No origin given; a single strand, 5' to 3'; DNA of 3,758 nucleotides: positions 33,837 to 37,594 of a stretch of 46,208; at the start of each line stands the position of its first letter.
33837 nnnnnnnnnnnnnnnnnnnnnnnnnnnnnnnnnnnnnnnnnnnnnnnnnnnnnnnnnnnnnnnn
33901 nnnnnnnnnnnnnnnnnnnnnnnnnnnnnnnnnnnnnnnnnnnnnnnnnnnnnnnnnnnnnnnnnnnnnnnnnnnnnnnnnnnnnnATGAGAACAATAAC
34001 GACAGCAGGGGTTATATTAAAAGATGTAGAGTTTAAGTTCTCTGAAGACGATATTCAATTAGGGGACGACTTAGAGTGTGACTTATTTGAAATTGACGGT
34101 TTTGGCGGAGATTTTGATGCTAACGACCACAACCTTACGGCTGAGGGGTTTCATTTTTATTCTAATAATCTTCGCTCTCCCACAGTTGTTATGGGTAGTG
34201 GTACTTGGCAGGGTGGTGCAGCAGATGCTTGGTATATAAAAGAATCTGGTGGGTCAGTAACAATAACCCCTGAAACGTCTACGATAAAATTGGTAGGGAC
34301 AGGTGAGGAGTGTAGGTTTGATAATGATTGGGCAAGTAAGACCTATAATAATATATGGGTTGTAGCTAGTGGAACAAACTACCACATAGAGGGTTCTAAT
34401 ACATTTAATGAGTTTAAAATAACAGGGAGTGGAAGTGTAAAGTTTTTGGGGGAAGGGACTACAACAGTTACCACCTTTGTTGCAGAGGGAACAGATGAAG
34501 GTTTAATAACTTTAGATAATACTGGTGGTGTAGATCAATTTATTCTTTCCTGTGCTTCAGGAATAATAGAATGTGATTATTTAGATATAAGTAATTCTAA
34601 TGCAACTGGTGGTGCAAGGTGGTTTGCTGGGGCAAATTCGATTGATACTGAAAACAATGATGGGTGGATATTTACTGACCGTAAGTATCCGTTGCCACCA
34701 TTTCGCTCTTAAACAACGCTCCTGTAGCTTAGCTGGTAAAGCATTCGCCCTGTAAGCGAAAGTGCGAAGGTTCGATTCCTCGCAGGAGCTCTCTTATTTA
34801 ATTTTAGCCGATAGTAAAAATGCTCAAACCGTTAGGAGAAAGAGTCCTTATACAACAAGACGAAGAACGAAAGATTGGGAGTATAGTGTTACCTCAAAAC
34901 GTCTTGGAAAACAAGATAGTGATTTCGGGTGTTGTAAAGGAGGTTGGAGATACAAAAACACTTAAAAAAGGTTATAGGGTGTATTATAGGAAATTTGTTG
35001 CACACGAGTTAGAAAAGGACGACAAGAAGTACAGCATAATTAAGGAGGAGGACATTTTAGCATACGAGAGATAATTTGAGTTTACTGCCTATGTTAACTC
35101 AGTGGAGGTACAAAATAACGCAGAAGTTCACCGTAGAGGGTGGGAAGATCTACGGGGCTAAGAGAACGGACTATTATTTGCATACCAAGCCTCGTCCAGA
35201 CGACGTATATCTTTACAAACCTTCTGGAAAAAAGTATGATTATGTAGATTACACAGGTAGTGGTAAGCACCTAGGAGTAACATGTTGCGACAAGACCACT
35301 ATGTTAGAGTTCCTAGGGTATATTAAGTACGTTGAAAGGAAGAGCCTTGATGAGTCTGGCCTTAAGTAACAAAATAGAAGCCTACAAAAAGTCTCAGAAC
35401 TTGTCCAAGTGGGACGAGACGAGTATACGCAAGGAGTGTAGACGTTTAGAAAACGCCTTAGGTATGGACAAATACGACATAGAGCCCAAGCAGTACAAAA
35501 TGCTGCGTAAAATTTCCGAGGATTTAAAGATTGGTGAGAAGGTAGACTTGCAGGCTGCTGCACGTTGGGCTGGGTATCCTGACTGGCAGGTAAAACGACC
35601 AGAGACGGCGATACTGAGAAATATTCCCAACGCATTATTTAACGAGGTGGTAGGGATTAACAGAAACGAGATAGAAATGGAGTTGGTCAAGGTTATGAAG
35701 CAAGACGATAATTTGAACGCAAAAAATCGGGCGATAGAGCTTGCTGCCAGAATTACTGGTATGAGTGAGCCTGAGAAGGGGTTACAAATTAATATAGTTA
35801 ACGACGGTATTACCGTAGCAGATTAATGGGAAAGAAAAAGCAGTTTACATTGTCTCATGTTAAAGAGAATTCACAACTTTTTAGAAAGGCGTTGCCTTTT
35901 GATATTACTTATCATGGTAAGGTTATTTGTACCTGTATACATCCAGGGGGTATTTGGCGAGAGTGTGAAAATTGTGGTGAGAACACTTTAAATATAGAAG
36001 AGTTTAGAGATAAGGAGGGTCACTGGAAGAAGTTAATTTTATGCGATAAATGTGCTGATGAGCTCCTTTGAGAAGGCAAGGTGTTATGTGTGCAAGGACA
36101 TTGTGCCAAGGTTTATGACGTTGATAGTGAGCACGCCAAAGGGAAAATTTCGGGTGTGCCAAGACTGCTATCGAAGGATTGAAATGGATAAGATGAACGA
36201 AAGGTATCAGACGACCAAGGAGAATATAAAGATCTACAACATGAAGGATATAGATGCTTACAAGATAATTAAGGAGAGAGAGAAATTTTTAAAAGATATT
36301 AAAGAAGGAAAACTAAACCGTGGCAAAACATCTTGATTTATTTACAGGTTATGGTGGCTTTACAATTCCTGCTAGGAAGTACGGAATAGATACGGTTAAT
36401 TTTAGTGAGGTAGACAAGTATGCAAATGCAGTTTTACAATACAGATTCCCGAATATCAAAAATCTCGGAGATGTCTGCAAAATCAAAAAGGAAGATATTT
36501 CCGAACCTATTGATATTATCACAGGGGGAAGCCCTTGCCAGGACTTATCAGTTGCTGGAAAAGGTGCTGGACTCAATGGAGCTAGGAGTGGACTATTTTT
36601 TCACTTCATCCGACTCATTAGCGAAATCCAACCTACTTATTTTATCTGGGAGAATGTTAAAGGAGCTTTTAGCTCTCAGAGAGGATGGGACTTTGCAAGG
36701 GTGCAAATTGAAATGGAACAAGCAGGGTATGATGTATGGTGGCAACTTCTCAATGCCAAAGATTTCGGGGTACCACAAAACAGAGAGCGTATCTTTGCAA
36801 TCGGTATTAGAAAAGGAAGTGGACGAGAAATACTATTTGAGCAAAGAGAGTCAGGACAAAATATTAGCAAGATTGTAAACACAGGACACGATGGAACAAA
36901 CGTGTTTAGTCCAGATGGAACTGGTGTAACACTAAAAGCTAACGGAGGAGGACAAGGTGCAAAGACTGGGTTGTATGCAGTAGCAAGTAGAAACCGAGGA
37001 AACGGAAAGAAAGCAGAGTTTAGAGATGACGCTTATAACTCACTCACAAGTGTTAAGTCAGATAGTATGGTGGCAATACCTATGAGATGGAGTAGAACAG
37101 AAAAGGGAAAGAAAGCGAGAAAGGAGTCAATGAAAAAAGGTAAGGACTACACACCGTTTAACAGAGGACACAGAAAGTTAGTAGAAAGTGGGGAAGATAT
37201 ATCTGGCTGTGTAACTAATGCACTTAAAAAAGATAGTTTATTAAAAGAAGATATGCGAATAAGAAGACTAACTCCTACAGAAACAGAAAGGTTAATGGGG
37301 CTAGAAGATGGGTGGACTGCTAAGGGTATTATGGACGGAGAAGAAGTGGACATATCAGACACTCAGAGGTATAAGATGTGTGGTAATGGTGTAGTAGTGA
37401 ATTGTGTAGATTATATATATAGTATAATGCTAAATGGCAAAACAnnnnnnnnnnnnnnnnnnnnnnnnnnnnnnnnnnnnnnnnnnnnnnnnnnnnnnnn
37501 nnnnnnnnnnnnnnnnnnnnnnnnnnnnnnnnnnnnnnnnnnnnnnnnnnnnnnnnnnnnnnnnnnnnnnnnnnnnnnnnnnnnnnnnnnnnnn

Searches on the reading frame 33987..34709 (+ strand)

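Call 28: search_protein_families(library=phrogs, proteins=[window:33987-34709:+], max_evalue=0.01)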
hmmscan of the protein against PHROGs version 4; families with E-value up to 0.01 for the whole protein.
window:33987-34709:+ (241 aa): 0 families

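Call 37: search_protein_families(library=pfam, proteins=[window:33987-34709:+], max_evalue=1)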
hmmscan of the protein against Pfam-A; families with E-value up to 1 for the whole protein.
window:33987-34709:+ (241 aa): 1 family
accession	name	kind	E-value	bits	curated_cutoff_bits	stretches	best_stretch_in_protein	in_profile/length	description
PF14200.12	RicinB_lectin_2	-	0.65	11.2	25.6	0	70-101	40-71/89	Ricin-type beta-trefoil lectin domain-like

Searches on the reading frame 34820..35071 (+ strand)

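Call 28: search_protein_families(library=phrogs, proteins=[window:34820-35071:+], max_evalue=0.01)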
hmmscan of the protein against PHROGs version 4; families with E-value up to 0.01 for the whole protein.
window:34820-35071:+ (84 aa): 2 families
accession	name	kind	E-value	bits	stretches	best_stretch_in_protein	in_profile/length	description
phrog_3188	-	other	1.8e-10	41.5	1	1-83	2-94/96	co-chaperonin GroES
phrog_13932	-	other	0.0014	19.4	1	13-82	126-198/200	co-chaperonin GroES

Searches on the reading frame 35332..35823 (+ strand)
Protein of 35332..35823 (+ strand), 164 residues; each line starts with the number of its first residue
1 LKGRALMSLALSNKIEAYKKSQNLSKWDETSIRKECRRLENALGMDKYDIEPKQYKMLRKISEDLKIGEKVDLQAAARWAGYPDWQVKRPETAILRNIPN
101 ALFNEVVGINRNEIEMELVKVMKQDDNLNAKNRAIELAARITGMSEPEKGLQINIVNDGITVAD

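Call 28: search_protein_families(library=phrogs, proteins=[window:35332-35823:+], max_evalue=0.01)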
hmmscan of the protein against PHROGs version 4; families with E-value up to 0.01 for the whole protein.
window:35332-35823:+ (164 aa): 0 families

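Call 37: search_protein_families(library=pfam, proteins=[window:35332-35823:+], max_evalue=1)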
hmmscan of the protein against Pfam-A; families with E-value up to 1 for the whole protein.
window:35332-35823:+ (164 aa): 0 families

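Call 43: find_homologous_proteins(query=window:35350-35823:+, max_evalue=0.001)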
Query window:35350-35823:+ (158 aa): 77 proteins with E <= 0.001 among 111 candidates.
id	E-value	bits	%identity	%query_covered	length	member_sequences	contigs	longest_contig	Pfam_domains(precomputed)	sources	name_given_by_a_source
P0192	1.7e-96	338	100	100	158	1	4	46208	-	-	-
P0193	5.0e-75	268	81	100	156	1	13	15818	-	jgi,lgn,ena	-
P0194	6.9e-74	265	79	100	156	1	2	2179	-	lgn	-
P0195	1.6e-73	263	81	96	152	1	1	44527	-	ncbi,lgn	-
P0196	6.9e-73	261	79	100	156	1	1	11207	-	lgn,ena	-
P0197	8.6e-73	261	79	97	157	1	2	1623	-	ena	-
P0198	8.7e-73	261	79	97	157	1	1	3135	-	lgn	-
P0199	8.8e-73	261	79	97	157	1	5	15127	-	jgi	jgi:hypothetical protein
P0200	9.6e-73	261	77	100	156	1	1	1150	-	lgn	-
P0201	1.1e-72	261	77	100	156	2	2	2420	-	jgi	jgi:hypothetical protein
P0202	1.1e-72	261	79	100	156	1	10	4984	-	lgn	-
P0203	1.5e-72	260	77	100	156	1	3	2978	-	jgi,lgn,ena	-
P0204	3.1e-72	259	79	97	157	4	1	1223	-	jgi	jgi:hypothetical protein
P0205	6.4e-72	258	78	100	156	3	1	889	-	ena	-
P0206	8.2e-72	258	77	98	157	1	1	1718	-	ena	-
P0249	4.1e-64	233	70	100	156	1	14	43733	-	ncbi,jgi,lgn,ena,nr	ncbi:MAG: hypothetical protein UT94_C0024G0024 [Candidatus Uhrbacteria bacterium GW2011_GWF2_40_263]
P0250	4.3e-64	233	68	98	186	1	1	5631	-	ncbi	-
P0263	3.4e-45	171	56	100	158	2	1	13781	-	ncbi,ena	-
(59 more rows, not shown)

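Call 44: search_protein_families(library=ncbifam, proteins=[window:35350-35823:+], max_evalue=1)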
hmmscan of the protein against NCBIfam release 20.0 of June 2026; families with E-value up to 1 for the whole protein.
window:35350-35823:+ (158 aa): 0 families

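Call 47: search_solved_structures(query=A3, max_evalue=10, show_alignments=2)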
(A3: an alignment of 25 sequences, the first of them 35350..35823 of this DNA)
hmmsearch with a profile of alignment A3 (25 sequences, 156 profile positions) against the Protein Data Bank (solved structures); distinct sequences matched with E-value up to 10: 6.
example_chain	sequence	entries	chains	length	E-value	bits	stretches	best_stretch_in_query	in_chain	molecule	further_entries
1lfd_A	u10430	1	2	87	0.18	14.8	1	12-75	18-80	RALGDS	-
8aa9_A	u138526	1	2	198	0.25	14.3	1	94-133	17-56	Replication factor A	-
1lxd_A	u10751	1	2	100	0.26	14.3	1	12-75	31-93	RALGDSB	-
8aaj_A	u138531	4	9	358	0.78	12.8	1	95-133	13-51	Replication factor A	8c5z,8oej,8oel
4je6_A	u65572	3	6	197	1.4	11.9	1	16-53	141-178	Peptide deformylase 1A, chloroplastic/mitochondrial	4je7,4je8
1zxz_A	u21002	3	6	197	1.5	11.9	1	16-53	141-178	Peptide deformylase, mitochondrial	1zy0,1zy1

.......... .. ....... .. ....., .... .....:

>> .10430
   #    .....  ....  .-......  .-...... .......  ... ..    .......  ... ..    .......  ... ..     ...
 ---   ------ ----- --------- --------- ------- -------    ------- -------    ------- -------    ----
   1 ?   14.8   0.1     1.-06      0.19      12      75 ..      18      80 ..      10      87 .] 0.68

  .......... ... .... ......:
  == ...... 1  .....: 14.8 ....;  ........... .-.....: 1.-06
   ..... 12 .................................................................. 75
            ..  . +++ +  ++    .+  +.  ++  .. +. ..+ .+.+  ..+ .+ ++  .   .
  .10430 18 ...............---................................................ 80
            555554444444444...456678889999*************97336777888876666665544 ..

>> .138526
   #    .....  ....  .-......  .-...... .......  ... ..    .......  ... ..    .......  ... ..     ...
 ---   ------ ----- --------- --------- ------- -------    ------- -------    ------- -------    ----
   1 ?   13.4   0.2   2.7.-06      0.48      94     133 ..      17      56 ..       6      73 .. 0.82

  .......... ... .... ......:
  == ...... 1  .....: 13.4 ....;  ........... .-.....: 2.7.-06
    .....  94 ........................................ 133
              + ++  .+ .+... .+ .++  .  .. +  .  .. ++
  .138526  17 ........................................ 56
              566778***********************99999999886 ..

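Call 56: predict_structure(alignment_id=A3)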
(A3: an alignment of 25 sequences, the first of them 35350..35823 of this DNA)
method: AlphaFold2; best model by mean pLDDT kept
length: 158 residues; sequences in the alignment: 25
mean_pLDDT: 65.1   pTM: 0.49
mean pLDDT of the five models: 65.1, 64.6, 63.2, 61.1, 60.9
residues with pLDDT >= 90: 0; 70-90: 82; 50-70: 26; < 50: 50
segments of 3 or more residues with pLDDT < 50: 105-128, 137-158
pLDDT, mean of each block of 10 residues (from residue 1): 67 56 79 82 81 82 78 85 80 80 53 39 49 47 39 38
secondary structure, 60 per line:
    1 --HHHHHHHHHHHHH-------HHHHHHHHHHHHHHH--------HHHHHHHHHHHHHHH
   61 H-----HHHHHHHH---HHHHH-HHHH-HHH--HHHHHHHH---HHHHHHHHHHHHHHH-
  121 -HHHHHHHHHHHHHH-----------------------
elements in order: H3-15 H23-37 H46-61 H67-74 H78-82 H84-87 H94-101 H105-119 H122-135

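Call 58: fold_search(model_id=the predicted structure, library=pdb)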
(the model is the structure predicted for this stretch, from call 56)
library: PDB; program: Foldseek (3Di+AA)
matches with E <= 10: 47; with E <= 0.001: 0
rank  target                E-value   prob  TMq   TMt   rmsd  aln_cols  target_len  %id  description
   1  3j9x_1                1.5e+00  0.18  0.27  0.31   8.7       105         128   16  A Virus that Infects a Hyperthermophile Encapsidates A-Form DNA (released 2015-06-03)
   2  2ao9_E                1.6e+00  0.16  0.29  0.38  12.6       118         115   19  Structural Genomics, The crystal structure of a Phage protein (phBC6A51) from Bacillus cereus ATCC 14579 (released 2005-09-27)
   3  2ao9_A                1.6e+00  0.13  0.27  0.34  12.4       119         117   14  Structural Genomics, The crystal structure of a Phage protein (phBC6A51) from Bacillus cereus ATCC 14579 (released 2005-09-27)
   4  4zc3                  1.7e+00  0.41  0.27  0.62   4.4        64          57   16  DNA binding domain of small terminase SF6 phage (released 2015-12-30)
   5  7tgh_A5               1.7e+00  0.05  0.14  0.15  19.1       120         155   18  Cryo-EM structure of respiratory super-complex CI+III2 from Tetrahymena thermophila (released 2022-04-06)
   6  3zqq_C                1.8e+00  0.12  0.24  0.28  18.1       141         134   15  Crystal structure of the full-length small terminase from a SPP1-like bacteriophage (released 2011-12-28)
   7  3bj6_A                2.4e+00  0.10  0.26  0.26  18.0       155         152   10  Crystal structure of MarR family transcription regulator SP03579 (released 2007-12-18)
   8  7joq_0                2.7e+00  0.10  0.25  0.34  15.7       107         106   18  Structure of NV1 small terminase (released 2020-11-11)
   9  4yif_B                3.4e+00  0.09  0.29  0.31  17.8       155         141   10  Crystal structure of Rv0880 (released 2015-06-10)
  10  3bj6_B                3.4e+00  0.08  0.26  0.27  18.0       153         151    9  Crystal structure of MarR family transcription regulator SP03579 (released 2007-12-18)
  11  3f51_C                3.6e+00  0.10  0.23  0.37   8.7        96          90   18  Crystal Structure of the clp gene regulator ClgR from Corynebacterium glutamicum (released 2008-11-18)
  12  2cmp                  3.8e+00  0.21  0.26  0.60   3.4        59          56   19  crystal structure of the DNA binding domain of G1P SMALL TERMINASE SUBUNIT from bacteriophage SF6 (released 2007-05-15)
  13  7ra9                  4.1e+00  0.03  0.14  0.18  10.2        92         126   18  Designed StabIL-2 seq1 (released 2022-03-16)
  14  6hix_BK               4.1e+00  0.02  0.14  0.11  16.9       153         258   14  Cryo-EM structure of the Trypanosoma brucei mitochondrial ribosome - This entry contains the large mitoribosomal subu (released 2018-09-26)
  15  4rgu_B                4.6e+00  0.06  0.26  0.28  16.6       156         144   12  Crystal Structure of Putative MarR Family Transcriptional Regulator HcaR from Acinetobacter sp. ADP complexed with fer (released 2015-03-04)
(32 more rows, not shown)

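Call 80: list_cluster_members(proteins=[P0249, P0195, P0263, P0250])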
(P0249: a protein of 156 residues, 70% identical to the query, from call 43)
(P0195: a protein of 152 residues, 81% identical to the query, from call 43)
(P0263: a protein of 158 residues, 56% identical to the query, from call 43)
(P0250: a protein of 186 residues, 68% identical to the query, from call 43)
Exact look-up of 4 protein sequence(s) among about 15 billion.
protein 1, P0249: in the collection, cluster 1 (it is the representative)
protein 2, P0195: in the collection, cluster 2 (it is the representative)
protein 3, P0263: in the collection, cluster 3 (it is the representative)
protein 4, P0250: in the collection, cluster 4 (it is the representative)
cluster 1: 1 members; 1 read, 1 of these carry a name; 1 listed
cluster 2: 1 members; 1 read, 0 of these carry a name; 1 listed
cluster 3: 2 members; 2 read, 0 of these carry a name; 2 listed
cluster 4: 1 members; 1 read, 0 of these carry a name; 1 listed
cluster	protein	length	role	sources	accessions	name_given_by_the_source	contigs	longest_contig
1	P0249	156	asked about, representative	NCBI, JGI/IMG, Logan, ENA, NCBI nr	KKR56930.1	MAG: hypothetical protein UT94_C0024G0024 [Candidatus Uhrbacteria bacterium ...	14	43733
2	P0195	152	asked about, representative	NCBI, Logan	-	-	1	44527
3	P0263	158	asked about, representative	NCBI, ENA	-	-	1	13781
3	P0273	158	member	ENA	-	-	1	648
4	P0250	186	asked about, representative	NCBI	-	-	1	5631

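Call 81: find_encoding_contigs(protein=P0249, flank=6000, max_places=3)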
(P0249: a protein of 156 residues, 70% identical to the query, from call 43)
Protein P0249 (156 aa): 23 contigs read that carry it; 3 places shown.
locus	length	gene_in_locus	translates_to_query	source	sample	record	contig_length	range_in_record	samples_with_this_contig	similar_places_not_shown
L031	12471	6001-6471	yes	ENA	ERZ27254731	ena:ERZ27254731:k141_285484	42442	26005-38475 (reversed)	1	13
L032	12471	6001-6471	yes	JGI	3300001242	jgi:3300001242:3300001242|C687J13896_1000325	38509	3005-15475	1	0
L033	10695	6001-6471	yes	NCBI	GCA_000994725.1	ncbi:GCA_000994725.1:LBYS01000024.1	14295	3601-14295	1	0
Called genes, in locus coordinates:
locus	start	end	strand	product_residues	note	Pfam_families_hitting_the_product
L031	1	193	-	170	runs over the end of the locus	-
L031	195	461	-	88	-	-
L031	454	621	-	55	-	-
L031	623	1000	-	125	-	-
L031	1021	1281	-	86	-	-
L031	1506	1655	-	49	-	-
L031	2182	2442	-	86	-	-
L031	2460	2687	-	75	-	-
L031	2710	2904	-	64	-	-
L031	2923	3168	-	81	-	-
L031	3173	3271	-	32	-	-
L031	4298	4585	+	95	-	-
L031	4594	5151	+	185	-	-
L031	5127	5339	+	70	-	-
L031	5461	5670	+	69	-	-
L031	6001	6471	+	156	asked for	-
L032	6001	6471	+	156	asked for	-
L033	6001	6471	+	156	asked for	-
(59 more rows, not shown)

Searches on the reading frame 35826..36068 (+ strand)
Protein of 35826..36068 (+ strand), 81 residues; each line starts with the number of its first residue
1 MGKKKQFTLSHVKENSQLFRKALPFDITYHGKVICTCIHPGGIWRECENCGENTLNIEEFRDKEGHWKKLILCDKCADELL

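Call 28: search_protein_families(library=phrogs, proteins=[window:35826-36068:+], max_evalue=0.01)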
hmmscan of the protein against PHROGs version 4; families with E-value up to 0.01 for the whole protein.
window:35826-36068:+ (81 aa): 0 families

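Call 37: search_protein_families(library=pfam, proteins=[window:35826-36068:+], max_evalue=1)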
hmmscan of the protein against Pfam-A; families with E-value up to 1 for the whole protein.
window:35826-36068:+ (81 aa): 0 families

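Call 44: search_protein_families(library=ncbifam, proteins=[window:35826-36068:+], max_evalue=1)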
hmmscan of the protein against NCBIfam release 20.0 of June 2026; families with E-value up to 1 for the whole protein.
window:35826-36068:+ (81 aa): 1 family
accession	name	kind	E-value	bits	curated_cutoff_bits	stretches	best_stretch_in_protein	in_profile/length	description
NF041921.1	HVO_A0556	equivalog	0.057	13.3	65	1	45-76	21-47/55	HVO_A0556 family zinc finger protein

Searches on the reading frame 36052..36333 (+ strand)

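Call 28: search_protein_families(library=phrogs, proteins=[window:36052-36333:+], max_evalue=0.01)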
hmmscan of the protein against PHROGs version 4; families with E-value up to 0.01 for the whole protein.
window:36052-36333:+ (94 aa): 1 family
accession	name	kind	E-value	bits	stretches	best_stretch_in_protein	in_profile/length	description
phrog_4921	-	unknown function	0.0058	17.7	1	10-62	65-110/116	-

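Call 37: search_protein_families(library=pfam, proteins=[window:36052-36333:+], max_evalue=1)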
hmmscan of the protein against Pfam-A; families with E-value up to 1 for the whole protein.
window:36052-36333:+ (94 aa): 4 families
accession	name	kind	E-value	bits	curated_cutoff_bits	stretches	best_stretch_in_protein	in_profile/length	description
PF24734.1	DUF7685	-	0.00023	21.4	27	1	10-40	1-32/43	Domain of unknown function (DUF7685)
PF12251.13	SNAPC3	-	0.0059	16.7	23.8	1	5-55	142-193/199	snRNA-activating protein complex (SNAPc), subunit 3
PF17978.7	zf-RING_14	-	0.036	14.9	26.6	1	3-59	3-56/91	RING/Ubox like zinc-binding domain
PF14570.12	zf-RING_4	-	0.043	14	27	1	32-46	21-35/48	RING/Ubox like zinc-binding domain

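Call 44: search_protein_families(library=ncbifam, proteins=[window:36052-36333:+], max_evalue=1)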
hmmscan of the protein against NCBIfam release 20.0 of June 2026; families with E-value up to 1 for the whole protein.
window:36052-36333:+ (94 aa): 2 families
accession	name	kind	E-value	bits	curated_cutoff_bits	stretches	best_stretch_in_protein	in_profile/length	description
TIGR01071.1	rplO_bact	equivalog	0.039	13.8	77.95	1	27-89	59-118/144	50S ribosomal protein L15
NF008659.0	PRK11659.1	equivalog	0.05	13.3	184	1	8-55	135-182/188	cytochrome c nitrite reductase pentaheme subunit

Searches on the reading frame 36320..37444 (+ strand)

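Call 4: search_protein_families(library=pfam, proteins=[window:36320-37444:+], max_evalue=1)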
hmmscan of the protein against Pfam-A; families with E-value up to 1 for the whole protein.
window:36320-37444:+ (375 aa): 1 family
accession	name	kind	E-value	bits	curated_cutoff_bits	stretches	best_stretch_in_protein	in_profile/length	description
PF00145.23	DNA_methylase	-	1.3e-64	219.1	22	1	3-367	2-319/324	C-5 cytosine-specific DNA methylase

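Call 5: search_protein_families(library=phrogs, proteins=[window:36320-37444:+], max_evalue=0.01)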
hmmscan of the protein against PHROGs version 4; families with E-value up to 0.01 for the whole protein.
window:36320-37444:+ (375 aa): 19 families
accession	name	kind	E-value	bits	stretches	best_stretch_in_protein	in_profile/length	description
phrog_116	-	other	2.3e-88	298.4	1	2-370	208-489/779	DNA methyltransferase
phrog_363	-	other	1.8e-63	215.7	1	2-366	54-308/327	DNA methyltransferase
phrog_16528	-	other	1.2e-15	58.7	1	304-368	160-215/236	DNA methyltransferase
phrog_17284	-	unknown function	3.6e-15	56.9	2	307-372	152-212/245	-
phrog_29583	-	other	1.1e-14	55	1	64-170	79-196/468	DNA methyltransferase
phrog_16427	-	other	2.9e-13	51.1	1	304-371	106-169/235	DNA methyltransferase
phrog_26324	-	other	3.5e-11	44.5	1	298-366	130-199/210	DNA methyltransferase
phrog_5999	-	other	1e-10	42.6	1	3-96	4-103/109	DNA methyltransferase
phrog_864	-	DNA, RNA and nucleotide metabolism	3e-10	40.2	1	28-128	667-760/1064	DNA primase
phrog_36001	-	unknown function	3.5e-10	39.7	1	92-186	490-582/715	-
phrog_13621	-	unknown function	5.7e-09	36.9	1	292-363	33-101/121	-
phrog_1008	-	other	8.4e-08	33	1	315-360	261-307/329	DNA methyltransferase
phrog_31585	-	unknown function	2.3e-07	31.4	1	310-368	8-59/69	-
phrog_8411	-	unknown function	9.7e-05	23.2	0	226-354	81-203/206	-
phrog_32758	-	other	0.00021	22.1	1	128-162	8-42/154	DNA methyltransferase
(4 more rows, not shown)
